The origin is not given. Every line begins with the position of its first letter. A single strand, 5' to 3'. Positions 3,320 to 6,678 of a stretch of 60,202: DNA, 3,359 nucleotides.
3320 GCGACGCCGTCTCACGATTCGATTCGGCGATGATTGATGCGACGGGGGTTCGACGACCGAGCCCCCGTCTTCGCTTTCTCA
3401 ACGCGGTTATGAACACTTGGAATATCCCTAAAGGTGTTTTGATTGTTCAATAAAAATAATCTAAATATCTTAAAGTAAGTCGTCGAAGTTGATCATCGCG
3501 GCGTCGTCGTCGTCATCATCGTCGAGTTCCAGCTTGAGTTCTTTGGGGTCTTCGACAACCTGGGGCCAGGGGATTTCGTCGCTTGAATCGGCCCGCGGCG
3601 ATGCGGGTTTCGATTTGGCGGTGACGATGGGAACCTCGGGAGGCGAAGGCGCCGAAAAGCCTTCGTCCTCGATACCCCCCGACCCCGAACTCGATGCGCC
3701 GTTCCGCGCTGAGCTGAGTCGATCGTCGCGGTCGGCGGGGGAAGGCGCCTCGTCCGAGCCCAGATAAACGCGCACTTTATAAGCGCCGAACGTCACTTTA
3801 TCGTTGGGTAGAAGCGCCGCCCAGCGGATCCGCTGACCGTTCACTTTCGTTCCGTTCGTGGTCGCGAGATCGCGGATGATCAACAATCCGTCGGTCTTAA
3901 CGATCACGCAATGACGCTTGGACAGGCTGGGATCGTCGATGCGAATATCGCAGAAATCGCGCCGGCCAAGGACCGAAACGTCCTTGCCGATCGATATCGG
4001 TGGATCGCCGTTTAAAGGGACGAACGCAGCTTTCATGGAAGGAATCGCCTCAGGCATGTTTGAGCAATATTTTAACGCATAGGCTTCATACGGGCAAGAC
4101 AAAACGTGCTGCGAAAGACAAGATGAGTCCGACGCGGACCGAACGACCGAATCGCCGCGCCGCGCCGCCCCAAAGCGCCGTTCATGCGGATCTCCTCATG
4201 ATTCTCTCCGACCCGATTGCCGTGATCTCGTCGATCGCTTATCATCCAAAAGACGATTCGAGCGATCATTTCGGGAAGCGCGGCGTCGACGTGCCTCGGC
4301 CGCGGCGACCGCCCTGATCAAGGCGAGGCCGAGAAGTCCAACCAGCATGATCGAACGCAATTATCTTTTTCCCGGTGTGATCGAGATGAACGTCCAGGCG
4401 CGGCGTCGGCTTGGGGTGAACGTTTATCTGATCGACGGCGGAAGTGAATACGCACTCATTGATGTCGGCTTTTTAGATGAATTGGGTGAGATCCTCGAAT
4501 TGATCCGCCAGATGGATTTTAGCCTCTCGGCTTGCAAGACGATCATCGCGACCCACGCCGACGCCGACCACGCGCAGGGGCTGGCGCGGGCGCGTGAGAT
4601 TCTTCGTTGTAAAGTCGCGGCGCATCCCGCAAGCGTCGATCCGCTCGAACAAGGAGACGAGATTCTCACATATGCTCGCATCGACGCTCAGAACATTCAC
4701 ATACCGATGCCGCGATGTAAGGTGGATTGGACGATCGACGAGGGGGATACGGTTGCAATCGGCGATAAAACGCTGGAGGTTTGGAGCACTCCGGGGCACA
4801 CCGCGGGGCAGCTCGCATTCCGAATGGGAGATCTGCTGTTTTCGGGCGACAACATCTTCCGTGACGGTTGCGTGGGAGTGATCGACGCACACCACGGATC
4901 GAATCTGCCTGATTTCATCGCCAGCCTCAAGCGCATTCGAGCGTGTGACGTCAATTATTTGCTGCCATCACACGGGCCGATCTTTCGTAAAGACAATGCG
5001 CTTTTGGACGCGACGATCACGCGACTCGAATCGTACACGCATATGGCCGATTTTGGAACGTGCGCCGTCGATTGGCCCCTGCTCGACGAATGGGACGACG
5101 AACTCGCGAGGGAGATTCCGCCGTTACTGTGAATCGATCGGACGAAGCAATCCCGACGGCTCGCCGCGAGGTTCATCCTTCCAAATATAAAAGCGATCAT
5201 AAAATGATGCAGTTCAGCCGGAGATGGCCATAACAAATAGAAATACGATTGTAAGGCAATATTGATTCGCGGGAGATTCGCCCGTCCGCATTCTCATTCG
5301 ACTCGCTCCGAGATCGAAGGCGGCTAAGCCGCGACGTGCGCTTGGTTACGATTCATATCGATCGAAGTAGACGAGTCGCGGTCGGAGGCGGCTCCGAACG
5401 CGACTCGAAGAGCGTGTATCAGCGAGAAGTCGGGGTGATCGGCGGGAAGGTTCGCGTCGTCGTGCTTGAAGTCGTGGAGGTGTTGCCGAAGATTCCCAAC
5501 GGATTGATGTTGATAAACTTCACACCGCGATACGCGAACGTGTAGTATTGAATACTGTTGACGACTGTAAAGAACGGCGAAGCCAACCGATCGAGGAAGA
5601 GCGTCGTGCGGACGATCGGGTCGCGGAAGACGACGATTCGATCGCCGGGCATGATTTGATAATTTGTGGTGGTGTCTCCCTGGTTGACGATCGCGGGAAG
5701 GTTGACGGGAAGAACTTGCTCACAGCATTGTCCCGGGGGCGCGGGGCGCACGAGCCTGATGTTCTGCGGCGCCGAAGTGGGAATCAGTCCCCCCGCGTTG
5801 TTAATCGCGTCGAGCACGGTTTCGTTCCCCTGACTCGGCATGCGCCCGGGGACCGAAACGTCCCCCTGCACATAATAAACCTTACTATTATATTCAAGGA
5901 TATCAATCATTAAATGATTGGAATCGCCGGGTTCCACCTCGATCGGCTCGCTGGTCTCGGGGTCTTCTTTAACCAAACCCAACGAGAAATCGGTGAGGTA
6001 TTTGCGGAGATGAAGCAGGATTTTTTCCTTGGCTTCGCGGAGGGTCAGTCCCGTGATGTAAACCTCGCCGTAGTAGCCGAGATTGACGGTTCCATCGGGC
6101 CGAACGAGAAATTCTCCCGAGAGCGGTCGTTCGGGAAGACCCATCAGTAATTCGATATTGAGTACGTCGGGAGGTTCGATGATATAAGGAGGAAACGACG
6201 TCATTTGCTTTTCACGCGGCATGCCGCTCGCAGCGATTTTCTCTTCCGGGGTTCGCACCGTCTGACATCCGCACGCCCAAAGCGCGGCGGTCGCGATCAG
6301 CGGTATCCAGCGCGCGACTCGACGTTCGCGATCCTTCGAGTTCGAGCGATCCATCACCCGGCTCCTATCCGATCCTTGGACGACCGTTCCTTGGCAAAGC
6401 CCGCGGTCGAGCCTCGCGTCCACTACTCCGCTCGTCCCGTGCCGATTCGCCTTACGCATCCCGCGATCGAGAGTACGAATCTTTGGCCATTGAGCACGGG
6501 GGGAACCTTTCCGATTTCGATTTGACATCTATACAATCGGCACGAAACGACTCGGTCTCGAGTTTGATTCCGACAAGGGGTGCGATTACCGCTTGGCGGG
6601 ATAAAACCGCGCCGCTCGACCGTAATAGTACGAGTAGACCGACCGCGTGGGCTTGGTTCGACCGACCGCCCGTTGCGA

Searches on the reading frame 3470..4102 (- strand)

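Call 69: search_protein_families(library=pfam, proteins=[window:3470-4102:-], max_evalue=0.00001)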
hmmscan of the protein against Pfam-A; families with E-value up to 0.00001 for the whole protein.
window:3470-4102:- (210 aa): 2 families
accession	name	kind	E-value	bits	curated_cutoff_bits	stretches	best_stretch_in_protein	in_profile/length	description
PF00498.31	FHA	-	1.2e-16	61.4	20.7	1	44-106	2-67/67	FHA domain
PF16697.10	Yop-YscD_cpl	-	5.6e-10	39.8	33.2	1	39-111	15-89/94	Inner membrane component of T3SS, cytoplasmic domain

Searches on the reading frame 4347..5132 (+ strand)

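Call 69: search_protein_families(library=pfam, proteins=[window:4347-5132:+], max_evalue=0.00001)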
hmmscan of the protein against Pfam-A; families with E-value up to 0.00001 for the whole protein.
window:4347-5132:+ (261 aa): 1 family
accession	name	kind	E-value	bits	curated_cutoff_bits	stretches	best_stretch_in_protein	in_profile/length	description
PF00753.33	Lactamase_B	-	8.5e-24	85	22.7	1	21-209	3-196/196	Metallo-beta-lactamase superfamily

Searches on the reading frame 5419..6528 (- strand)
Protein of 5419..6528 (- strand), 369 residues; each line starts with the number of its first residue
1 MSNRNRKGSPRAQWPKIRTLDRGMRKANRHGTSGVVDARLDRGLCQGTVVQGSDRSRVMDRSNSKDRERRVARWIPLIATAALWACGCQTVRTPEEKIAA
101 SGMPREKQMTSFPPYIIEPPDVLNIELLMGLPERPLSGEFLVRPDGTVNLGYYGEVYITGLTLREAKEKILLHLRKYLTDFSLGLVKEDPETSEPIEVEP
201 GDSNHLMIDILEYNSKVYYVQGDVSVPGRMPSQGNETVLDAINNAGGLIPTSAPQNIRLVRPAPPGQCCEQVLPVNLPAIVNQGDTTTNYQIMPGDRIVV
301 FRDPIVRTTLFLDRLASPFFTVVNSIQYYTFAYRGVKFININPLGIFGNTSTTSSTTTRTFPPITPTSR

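Call 69: search_protein_families(library=pfam, proteins=[window:5419-6528:-], max_evalue=0.00001)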
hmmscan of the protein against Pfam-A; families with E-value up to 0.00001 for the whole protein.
window:5419-6528:- (369 aa): 3 families
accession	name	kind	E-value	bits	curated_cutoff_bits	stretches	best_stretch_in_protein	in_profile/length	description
PF02563.21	Poly_export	-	4e-13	49.8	28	1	113-182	5-71/77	Polysaccharide biosynthesis/export protein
PF22461.2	SLBB_2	-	4.3e-08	33.6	27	1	217-300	2-79/79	SLBB domain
PF10531.15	SLBB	-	1.5e-06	28.3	27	1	217-262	1-46/55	SLBB domain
